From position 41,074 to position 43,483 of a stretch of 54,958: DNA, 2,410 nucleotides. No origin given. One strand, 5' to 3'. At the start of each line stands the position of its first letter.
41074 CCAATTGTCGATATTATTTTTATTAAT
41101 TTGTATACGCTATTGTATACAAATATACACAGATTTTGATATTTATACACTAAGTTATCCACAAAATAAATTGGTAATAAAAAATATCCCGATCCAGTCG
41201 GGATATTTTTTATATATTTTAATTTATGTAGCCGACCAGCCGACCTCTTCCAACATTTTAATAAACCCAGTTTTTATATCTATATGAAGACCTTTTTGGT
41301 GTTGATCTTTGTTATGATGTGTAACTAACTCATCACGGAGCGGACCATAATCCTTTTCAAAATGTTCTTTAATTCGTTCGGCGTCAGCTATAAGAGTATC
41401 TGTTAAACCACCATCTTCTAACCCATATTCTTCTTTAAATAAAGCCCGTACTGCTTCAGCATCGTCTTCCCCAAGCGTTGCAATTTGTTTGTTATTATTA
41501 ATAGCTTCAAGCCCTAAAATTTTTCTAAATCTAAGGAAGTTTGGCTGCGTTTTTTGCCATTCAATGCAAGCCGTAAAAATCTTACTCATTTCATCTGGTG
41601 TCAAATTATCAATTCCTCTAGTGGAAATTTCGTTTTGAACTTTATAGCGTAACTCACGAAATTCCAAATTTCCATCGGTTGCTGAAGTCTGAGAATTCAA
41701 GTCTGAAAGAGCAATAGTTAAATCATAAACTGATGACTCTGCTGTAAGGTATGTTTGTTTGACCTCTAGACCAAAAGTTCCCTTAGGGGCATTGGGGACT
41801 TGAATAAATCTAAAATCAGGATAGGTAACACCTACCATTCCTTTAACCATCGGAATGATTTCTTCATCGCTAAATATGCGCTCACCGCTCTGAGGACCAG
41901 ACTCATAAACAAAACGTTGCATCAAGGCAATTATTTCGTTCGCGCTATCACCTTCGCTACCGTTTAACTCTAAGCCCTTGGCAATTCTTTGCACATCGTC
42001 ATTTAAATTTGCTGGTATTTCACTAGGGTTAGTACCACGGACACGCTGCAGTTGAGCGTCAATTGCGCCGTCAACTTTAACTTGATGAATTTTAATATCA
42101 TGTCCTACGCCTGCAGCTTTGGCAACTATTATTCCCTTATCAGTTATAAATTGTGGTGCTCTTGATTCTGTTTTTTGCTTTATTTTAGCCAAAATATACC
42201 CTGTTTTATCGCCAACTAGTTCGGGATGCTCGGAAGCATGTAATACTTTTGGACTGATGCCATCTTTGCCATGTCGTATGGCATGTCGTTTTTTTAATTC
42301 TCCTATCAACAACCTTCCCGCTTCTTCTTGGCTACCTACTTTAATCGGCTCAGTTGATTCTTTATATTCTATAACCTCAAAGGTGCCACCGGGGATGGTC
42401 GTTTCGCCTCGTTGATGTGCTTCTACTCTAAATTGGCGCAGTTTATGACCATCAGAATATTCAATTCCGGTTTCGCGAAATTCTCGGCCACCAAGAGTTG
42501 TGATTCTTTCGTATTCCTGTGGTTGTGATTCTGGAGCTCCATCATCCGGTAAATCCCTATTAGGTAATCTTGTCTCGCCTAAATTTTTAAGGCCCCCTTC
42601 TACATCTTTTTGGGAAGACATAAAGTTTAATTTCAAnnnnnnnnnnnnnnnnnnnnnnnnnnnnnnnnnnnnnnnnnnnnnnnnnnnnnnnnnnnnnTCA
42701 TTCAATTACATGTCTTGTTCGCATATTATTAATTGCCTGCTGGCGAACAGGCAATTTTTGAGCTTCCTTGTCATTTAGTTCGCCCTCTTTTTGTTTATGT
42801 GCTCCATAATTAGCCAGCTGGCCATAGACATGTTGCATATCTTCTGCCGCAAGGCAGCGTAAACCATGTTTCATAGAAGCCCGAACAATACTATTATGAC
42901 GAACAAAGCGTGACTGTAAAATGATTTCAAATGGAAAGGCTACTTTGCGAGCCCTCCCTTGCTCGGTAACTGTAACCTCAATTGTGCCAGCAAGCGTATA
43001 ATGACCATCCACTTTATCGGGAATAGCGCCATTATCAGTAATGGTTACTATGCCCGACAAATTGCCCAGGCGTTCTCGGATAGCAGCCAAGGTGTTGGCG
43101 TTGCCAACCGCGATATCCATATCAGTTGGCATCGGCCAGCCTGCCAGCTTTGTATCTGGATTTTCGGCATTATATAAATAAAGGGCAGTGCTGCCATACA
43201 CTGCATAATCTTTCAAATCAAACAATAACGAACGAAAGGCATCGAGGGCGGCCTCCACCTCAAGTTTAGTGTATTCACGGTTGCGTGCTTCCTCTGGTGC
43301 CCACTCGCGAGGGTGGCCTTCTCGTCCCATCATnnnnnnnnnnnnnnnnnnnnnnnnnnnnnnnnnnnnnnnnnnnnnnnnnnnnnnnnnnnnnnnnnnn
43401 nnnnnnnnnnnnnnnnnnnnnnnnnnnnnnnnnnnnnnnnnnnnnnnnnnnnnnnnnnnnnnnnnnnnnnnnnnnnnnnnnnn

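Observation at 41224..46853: Co-oriented orphan trio: HExxH giant, nucleotidyltransferase and HD hydrolase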

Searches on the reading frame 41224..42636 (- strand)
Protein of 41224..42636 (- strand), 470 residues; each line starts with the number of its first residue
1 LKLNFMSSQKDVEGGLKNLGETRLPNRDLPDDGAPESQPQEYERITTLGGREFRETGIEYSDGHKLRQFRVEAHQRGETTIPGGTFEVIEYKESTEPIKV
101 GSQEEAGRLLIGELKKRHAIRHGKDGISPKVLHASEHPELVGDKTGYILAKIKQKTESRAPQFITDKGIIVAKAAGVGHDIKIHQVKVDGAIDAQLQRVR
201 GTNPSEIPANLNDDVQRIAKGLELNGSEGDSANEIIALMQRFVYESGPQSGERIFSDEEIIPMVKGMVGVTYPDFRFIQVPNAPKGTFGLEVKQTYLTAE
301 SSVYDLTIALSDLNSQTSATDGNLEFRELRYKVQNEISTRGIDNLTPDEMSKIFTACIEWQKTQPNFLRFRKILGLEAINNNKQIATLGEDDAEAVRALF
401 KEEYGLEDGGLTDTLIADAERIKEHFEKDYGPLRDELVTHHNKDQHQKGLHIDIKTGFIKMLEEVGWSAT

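Call 3: search_protein_families(library=pfam, proteins=[window:41224-42636:-], max_evalue=1)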
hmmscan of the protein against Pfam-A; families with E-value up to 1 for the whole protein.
window:41224-42636:- (470 aa): 0 families

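Call 4: search_protein_families(library=ncbifam, proteins=[window:41224-42636:-], max_evalue=1)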
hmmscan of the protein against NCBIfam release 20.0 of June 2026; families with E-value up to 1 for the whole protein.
window:41224-42636:- (470 aa): 1 family
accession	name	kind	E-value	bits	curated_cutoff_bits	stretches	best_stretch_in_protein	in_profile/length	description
TIGR03351.1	PhnX-like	hypoth_equivalog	0.084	12.8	218.9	1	375-469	31-128/220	phosphonatase-like hydrolase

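Call 5: search_protein_families(library=padloc, proteins=[window:41224-42636:-], max_evalue=1)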
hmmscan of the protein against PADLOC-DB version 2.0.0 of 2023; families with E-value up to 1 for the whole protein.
window:41224-42636:- (470 aa): 0 families

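Call 12: find_homologous_proteins(query=window:41224-42636:-, max_evalue=0.01)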
Query window:41224-42636:- (470 aa): 1 proteins with E <= 0.01 among 8000 candidates.
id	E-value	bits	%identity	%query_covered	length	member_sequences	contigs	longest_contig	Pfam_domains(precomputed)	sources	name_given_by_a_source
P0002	0.0e+0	1041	100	99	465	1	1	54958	-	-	-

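Call 48: search_protein_representatives(protein=window:41224-42636:-)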
Query: 470 residues. Proteins with E-value up to 0.001 (for the whole library): 50; up to 1e-10: 22; up to 1e-30: 1. The best 50 are listed.
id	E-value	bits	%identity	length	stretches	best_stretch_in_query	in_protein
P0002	0.0e+00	1040.6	100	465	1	6-470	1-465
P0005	8.9e-22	94.0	32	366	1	92-409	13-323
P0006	2.2e-21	92.7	32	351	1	98-436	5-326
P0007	3.5e-21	92.0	33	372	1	98-467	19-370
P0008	4.5e-20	88.3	31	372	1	97-467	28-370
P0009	1.4e-19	86.7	32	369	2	224-467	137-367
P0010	1.6e-19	86.6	33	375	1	121-387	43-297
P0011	2.5e-18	82.6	32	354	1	100-433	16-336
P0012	3.9e-18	82.0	30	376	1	98-391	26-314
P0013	1.7e-16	76.6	35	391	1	177-406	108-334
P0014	8.4e-16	74.3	31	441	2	131-300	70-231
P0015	1.3e-15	73.6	29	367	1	102-436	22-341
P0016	6.8e-15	71.3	29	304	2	216-400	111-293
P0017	1.9e-14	69.8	30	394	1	90-436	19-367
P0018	3.2e-14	69.1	35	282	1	199-431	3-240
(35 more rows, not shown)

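Call 51: search_solved_structures(query=A4, max_evalue=10, show_alignments=3)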
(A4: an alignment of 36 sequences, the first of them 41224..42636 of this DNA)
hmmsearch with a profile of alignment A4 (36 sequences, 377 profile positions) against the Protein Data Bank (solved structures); distinct sequences matched with E-value up to 10: 67 (the best 60 are shown).
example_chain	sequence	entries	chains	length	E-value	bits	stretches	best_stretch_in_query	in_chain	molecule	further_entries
5vyd_A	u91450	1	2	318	0.026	16.7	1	46-115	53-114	Phosphodiesterase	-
7d7p_A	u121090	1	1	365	0.031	16.5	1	46-115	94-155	Phosphodiesterase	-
8bpy_A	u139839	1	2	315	0.068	15.4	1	59-110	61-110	High affinity cGMP-specific 3',5'-cyclic phosphodiesterase 9A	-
6a3n_A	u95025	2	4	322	0.069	15.4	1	59-110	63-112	High affinity cGMP-specific 3',5'-cyclic phosphodiesterase 9A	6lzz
2hd1_A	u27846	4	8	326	0.071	15.3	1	59-110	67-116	Phosphodiesterase 9A | High affinity cGMP-specific 3',5'-cyclic phosphodiesterase 9A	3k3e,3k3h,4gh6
3dy8_A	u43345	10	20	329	0.072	15.3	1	59-110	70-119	human phosphodiesterase 9 | High affinity cGMP-specific 3',5'-cyclic phosphodiesterase 9A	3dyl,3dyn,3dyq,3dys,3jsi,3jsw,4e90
2yy2_A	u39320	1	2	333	0.074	15.3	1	59-110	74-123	High-affinity cGMP-specific 3',5'-cyclic phosphodiesterase 9A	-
3ecm_A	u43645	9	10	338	0.075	15.2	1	47-108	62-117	High affinity cAMP-specific and IBMX-insensitive 3',5'-cyclic phosphodiesterase 8A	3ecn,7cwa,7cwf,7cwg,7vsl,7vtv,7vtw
1rkp_A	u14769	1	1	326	0.075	15.2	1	51-116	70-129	cGMP-specific 3',5'-cyclic phosphodiesterase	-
3n3z_A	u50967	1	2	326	0.08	15.2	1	59-110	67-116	High affinity cGMP-specific 3',5'-cyclic phosphodiesterase 9A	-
8yta_A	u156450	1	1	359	0.083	15.1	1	47-108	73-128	High affinity cAMP-specific and IBMX-insensitive 3',5'-cyclic phosphodiesterase 8A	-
1udt_A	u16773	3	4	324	0.089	15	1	51-116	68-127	cGMP-specific 3',5'-cyclic phosphodiesterase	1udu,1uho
6vbi_A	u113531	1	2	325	0.089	15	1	51-116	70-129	cGMP-specific 3',5'-cyclic phosphodiesterase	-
2h40_A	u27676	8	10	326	0.09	15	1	51-116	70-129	cGMP-specific 3',5'-cyclic phosphodiesterase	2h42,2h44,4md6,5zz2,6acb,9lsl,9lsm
3b2r_A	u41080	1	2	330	0.09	15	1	51-116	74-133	cGMP-specific 3',5'-cyclic phosphodiesterase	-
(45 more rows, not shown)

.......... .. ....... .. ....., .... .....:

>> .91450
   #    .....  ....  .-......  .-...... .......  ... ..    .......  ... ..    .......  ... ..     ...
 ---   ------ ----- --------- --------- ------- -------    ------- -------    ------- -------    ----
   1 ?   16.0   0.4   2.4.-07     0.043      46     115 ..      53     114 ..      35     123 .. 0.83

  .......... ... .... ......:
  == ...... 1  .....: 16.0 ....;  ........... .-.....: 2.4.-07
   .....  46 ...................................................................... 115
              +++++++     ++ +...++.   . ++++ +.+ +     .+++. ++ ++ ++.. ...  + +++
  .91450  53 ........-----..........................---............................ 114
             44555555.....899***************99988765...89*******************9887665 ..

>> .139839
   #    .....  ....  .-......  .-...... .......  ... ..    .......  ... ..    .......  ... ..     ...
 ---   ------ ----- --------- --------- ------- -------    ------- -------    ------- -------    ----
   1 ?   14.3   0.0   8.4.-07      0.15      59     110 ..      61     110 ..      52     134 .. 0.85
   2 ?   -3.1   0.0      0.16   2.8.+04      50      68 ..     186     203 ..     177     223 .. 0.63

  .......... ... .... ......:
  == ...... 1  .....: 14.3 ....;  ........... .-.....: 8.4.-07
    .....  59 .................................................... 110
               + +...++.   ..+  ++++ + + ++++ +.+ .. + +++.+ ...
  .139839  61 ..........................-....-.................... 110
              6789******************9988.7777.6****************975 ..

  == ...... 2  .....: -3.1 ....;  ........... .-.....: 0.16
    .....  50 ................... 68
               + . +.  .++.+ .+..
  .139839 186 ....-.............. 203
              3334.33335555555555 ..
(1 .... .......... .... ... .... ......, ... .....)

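Call 52: search_protein_families(library=pfam, alignment_id=A4, max_evalue=1)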
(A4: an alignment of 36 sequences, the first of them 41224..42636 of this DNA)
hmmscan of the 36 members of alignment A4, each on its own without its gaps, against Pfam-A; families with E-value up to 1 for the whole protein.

A. member 1, window:41224-42636:- (470 aa): 0 families

B. families by the number of members that match (of 36 scanned): 24 families
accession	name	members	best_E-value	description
PF01966.28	HD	4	0.00013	HD domain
PF21788.2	TNP-like_GBD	1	0.00051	TNP-like, GTP-binding insertion domain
PF03938.19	OmpH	1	0.0038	Outer membrane protein (OmpH-like)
PF22564.2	HAAS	1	0.0083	HAAS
PF17292.8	POB3_N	1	0.012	POB3-like N-terminal PH domain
PF17166.9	DUF5126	1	0.019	Domain of unknown function (DUF5126)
PF00570.28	HRDC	1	0.022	HRDC domain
PF05483.17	SCP-1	1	0.031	Synaptonemal complex protein 1 (SCP-1)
PF04740.18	LXG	1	0.049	LXG domain of WXG superfamily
PF00702.32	Hydrolase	1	0.06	haloacid dehalogenase-like hydrolase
PF01877.22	RNA_binding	1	0.073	RNA binding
PF25000.1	DUF7779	1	0.085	Domain of unknown function (DUF7779)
PF09467.15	Yopt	1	0.099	Hypothetical protein Yopt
PF15299.11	ALS2CR8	1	0.11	Amyotrophic lateral sclerosis 2 chromosomal region candidate gene 8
PF18517.6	LZ3wCH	1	0.11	Leucine zipper with capping helix domain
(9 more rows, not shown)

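Call 55: find_encoding_contigs(protein=P0005, flank=6000, max_places=3)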
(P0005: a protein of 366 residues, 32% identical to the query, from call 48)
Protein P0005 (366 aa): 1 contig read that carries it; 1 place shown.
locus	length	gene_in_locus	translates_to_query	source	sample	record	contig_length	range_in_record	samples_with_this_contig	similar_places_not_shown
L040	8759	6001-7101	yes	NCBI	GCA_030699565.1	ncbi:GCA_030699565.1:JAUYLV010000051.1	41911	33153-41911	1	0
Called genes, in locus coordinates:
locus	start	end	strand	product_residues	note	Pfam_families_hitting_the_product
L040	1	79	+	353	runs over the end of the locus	PF02646:RmuC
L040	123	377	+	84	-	-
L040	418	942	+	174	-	PF03703:bPH_2 (weak)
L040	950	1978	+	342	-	PF01699:Na_Ca_ex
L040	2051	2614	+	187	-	PF04011:LemA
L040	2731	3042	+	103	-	-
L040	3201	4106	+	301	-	PF01435:Peptidase_M48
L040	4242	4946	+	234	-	PF11611:DUF4352 (weak)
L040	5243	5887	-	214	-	-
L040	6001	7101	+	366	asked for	-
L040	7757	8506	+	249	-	PF00485:PRK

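Call 61: predict_structure(alignment_id=A4)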
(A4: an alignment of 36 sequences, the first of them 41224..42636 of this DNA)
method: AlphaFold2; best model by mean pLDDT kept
length: 470 residues; sequences in the alignment: 36
mean_pLDDT: 87.1   pTM: 0.87
mean pLDDT of the five models: 87.1, 86.7, 84.5, 84.5, 83.5
residues with pLDDT >= 90: 298; 70-90: 120; 50-70: 15; < 50: 37
segments of 3 or more residues with pLDDT < 50: 1-35
pLDDT, mean of each block of 10 residues (from residue 1): 31 37 35 61 88 87 84 77 85 89 97 93 91 87 97 92 93 98 91 91 92 86 94 97 95 91 98 96 94 97 98 91 93 90 90 95 97 98 96 96 97 97 97 88 54 86 84
secondary structure, 60 per line:
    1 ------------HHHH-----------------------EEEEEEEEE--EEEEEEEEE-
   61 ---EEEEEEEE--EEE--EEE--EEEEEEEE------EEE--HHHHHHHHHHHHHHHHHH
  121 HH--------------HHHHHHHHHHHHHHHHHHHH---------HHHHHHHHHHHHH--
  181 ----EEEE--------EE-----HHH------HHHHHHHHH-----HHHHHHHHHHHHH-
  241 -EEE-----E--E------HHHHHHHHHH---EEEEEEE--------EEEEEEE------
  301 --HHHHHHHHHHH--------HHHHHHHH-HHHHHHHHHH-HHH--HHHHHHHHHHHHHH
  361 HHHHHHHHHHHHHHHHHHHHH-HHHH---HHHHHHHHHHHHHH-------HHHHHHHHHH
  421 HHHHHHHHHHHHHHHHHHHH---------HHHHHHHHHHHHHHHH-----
elements in order: H13-16 E40-48 E51-59 E64-71 E74-76 E79-81 E84-91 E98-100 H103-122 H137-156 H166-178 E185-188 H213-221 H227-239 E242-244 H260-269 E273-279 E288-294 H303-313 H322-329 H331-340 H347-381 H383-386 H390-403 H411-440 H450-465

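Call 64: fold_search(model_id=the predicted structure, library=pdb)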
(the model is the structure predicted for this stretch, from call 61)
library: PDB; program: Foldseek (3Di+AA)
matches with E <= 10: 317; with E <= 0.001: 0
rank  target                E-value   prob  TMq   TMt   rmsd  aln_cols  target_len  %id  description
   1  7tu4_C                3.4e-02  0.63  0.21  0.22  23.1       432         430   10  Structure of the L. blandensis dGTPase del55-58 mutant bound to Mn (released 2022-06-01)
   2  2ouq_A                3.8e-02  0.93  0.25  0.33  12.3       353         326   12  crystal structure of PDE10A2 in complex with GMP (released 2007-03-20)
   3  7w1f_C                5.3e-02  0.44  0.20  0.20  24.5       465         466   14  Crystal structure of the dNTP triphosphohydrolase PA1124 from Pseudomonas aeruginosa (released 2022-03-23)
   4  7w1f_B                6.9e-02  0.47  0.20  0.19  22.6       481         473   13  Crystal structure of the dNTP triphosphohydrolase PA1124 from Pseudomonas aeruginosa (released 2022-03-23)
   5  7w1f_A                6.9e-02  0.44  0.19  0.20  23.1       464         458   11  Crystal structure of the dNTP triphosphohydrolase PA1124 from Pseudomonas aeruginosa (released 2022-03-23)
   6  4bbx_A                7.2e-02  0.84  0.26  0.35  12.8       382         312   12  Discovery of a potent, selective and orally active PDE10A inhibitor for the treatment of schizophrenia (released 2013-10-16)
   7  7tu2_C                7.5e-02  0.57  0.23  0.25  20.8       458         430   12  Structure of the L. blandensis dGTPase R37A mutant bound to Mn (released 2022-06-01)
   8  7tu3_B                8.3e-02  0.33  0.18  0.19  21.2       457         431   10  Structure of the L. blandensis dGTPase del55-58 mutant (released 2022-06-01)
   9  7tu2_B                9.9e-02  0.54  0.24  0.25  21.8       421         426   12  Structure of the L. blandensis dGTPase R37A mutant bound to Mn (released 2022-06-01)
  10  7tu5_A                9.9e-02  0.44  0.21  0.23  23.1       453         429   11  Structure of the L. blandensis dGTPase in the apo form (released 2022-06-01)
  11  7tu4_A                1.0e-01  0.44  0.23  0.25  22.4       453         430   12  Structure of the L. blandensis dGTPase del55-58 mutant bound to Mn (released 2022-06-01)
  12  4xds_A                1.0e-01  0.38  0.20  0.20  24.8       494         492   12  Deoxyguanosinetriphosphate Triphosphohydrolase from Escherichia coli with Nickel (released 2015-02-25)
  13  5dh5_A                1.1e-01  0.85  0.26  0.35  11.9       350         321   12  PDE10 complexed with N-[(1-methylpyrazol-4-yl)methyl]-5-[[(1S,2S)-2-(2-pyridyl)cyclopropyl]methoxy]pyrazolo[1,5-a]pyri (released 2016-01-27)
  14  2oun_A                1.3e-01  0.82  0.27  0.36  11.3       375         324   11  crystal structure of PDE10A2 in complex with AMP (released 2007-03-20)
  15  8xl1_A                1.3e-01  0.08  0.11  0.05  25.6       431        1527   13  Core region of the human acetyl-CoA carboxylase 1 filament in complex with acetyl-CoA (ACC1-inact) (released 2024-10-23)
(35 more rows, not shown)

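Call 65: find_encoding_contigs(protein=P0006, flank=6000, max_places=2)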
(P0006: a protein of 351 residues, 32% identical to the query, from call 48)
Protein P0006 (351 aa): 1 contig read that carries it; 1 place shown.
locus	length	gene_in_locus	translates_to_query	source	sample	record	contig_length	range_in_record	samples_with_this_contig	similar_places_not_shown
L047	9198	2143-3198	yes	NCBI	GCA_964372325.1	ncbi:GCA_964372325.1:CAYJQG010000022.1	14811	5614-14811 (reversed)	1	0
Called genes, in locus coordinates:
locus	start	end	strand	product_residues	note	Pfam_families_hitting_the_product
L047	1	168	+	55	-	?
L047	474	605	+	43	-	PF00303:Thymidylat_synt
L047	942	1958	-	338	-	-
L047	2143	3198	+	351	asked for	-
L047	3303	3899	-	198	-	PF01121:CoaE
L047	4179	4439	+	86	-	-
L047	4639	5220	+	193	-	-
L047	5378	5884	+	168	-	-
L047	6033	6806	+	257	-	PF07722:Peptidase_C26, PF00117:GATase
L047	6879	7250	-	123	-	-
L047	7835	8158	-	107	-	-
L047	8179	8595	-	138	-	-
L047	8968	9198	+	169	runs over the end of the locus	-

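Call 66: find_encoding_contigs(protein=P0007, flank=6000, max_places=2)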
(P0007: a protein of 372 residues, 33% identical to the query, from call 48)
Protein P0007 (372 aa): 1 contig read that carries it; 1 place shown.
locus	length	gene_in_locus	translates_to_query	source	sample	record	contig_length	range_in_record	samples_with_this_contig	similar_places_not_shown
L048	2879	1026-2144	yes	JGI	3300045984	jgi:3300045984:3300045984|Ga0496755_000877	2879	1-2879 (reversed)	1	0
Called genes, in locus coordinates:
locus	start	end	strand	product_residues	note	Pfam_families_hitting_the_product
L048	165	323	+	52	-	-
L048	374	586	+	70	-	-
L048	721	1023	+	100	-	-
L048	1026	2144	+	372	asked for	-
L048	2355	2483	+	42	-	-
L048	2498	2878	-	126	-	?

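Call 88: find_related_loci(query=A7, collection=genome_contigs, flank=6000)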
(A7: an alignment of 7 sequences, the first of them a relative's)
Query A7 (372 aa) in genome_contigs; peptide patterns used: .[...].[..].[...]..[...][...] (x = any residue, [..] = any of these).
70 stretches matched a pattern; 2 encode a relative of the query (tblastn E <= 1e-3); 2 distinct loci.
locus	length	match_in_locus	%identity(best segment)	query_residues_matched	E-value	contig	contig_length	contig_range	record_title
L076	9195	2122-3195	40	5-371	6e-77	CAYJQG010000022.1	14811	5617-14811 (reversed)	MAG TPA_asm: uncultured Candidatus Saccharibacteria bacterium isolate ERP125453_co1_149 genome assembly, contig: NODE_42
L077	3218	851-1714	39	26-342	1e-59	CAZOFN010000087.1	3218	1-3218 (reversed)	MAG TPA_asm: uncultured Candidatus Saccharibacteria bacterium isolate SRP269290_co3_860 genome assembly, contig: NODE_50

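Call 106: find_encoding_contigs(protein=P0008, flank=5000, max_places=2)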
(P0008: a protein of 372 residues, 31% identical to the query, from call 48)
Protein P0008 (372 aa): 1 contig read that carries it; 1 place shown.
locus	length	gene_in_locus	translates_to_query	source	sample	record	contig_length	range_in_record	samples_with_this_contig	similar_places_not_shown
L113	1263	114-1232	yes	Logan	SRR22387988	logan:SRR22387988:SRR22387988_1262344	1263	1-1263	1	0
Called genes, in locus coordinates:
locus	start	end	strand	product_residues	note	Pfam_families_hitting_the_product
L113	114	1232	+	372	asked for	-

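Call 107: find_encoding_contigs(protein=P0010, flank=5000, max_places=2)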
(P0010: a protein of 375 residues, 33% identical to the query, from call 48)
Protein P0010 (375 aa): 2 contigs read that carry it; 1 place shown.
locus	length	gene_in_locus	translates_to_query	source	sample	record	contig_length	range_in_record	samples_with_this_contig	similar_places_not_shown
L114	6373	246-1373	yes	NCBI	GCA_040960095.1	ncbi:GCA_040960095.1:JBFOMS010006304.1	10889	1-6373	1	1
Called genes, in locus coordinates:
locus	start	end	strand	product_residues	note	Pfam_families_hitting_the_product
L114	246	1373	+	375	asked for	-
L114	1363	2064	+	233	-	PF01255:Prenyltransf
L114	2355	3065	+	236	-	-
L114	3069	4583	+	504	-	PF07690:MFS_1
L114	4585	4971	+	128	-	PF01687:Flavokinase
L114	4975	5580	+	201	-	PF00677:Lum_binding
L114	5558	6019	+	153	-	PF00885:DMRL_synthase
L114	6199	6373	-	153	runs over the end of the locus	PF01243:PNPOx_N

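Call 108: find_encoding_contigs(protein=P0011, flank=5000, max_places=2)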
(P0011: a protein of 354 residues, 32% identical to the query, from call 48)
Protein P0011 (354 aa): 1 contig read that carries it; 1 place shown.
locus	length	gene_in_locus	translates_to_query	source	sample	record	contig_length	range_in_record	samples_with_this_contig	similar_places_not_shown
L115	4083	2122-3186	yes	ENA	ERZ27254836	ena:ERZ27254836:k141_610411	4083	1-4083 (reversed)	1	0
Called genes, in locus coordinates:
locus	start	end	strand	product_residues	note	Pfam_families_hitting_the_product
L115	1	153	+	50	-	?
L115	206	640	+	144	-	-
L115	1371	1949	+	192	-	-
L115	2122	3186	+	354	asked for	-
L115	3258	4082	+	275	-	?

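Call 109: find_encoding_contigs(protein=P0012, flank=5000, max_places=2)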
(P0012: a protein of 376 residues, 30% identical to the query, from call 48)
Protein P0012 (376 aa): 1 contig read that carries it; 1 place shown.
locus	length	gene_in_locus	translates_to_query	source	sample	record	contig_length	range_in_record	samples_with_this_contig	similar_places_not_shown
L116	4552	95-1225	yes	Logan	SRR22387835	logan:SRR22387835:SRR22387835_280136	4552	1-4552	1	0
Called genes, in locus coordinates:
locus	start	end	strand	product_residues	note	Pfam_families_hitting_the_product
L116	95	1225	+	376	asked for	-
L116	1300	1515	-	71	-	-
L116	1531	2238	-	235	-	-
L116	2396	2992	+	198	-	PF04542:Sigma70_r2, PF08281:Sigma70_r4_2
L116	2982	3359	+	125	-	-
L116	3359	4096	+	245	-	PF00849:PseudoU_synth_2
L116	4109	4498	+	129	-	PF01245:Ribosomal_L19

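Call 115: search_dna_similar(query=window:41224-42636:-, collection=phages, mode=protein, max_evalue=0.001, max_rows=8)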
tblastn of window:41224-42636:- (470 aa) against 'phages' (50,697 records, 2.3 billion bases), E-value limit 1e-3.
No match.

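Call 119: find_related_loci(query=A7, collection=viral_contigs, flank=5000)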
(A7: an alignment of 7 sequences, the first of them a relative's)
Query A7 (372 aa) in viral_contigs; peptide patterns used: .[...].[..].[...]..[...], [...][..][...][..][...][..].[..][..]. (x = any residue, [..] = any of these).
62 stretches matched a pattern, but none encodes a relative of the query by tblastn (E <= 1e-3).

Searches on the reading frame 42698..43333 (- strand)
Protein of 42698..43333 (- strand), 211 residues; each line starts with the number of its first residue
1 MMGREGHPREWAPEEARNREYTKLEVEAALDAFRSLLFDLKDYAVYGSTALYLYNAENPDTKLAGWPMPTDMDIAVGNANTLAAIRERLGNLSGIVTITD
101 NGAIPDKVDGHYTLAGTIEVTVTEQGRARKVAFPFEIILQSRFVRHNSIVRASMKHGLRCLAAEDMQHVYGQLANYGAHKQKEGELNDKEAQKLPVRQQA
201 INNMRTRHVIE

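Call 3: search_protein_families(library=pfam, proteins=[window:42698-43333:-], max_evalue=1)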
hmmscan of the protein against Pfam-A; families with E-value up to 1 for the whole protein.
window:42698-43333:- (211 aa): 0 families

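Call 4: search_protein_families(library=ncbifam, proteins=[window:42698-43333:-], max_evalue=1)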
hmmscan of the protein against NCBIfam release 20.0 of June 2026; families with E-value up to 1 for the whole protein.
window:42698-43333:- (211 aa): 1 family
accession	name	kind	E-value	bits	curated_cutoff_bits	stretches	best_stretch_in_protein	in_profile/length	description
NF038030.1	spiralin_LP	equivalog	0.019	14.7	140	1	82-137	178-234/239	spiralin lipoprotein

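Call 5: search_protein_families(library=padloc, proteins=[window:42698-43333:-], max_evalue=1)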
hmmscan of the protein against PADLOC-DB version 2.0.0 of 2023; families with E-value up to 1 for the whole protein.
window:42698-43333:- (211 aa): 0 families

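Call 11: find_homologous_proteins(query=window:42698-43333:-, max_evalue=0.01)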
Query window:42698-43333:- (211 aa): 1 proteins with E <= 0.01 among 316 candidates.
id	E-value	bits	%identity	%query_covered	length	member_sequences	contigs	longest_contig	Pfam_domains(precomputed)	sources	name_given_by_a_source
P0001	3.5e-136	469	100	100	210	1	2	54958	-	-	-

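Call 116: search_dna_similar(query=window:42698-43333:-, collection=phages, mode=protein, max_evalue=0.001, max_rows=8)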
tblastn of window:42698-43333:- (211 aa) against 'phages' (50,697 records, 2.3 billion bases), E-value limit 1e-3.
No match.
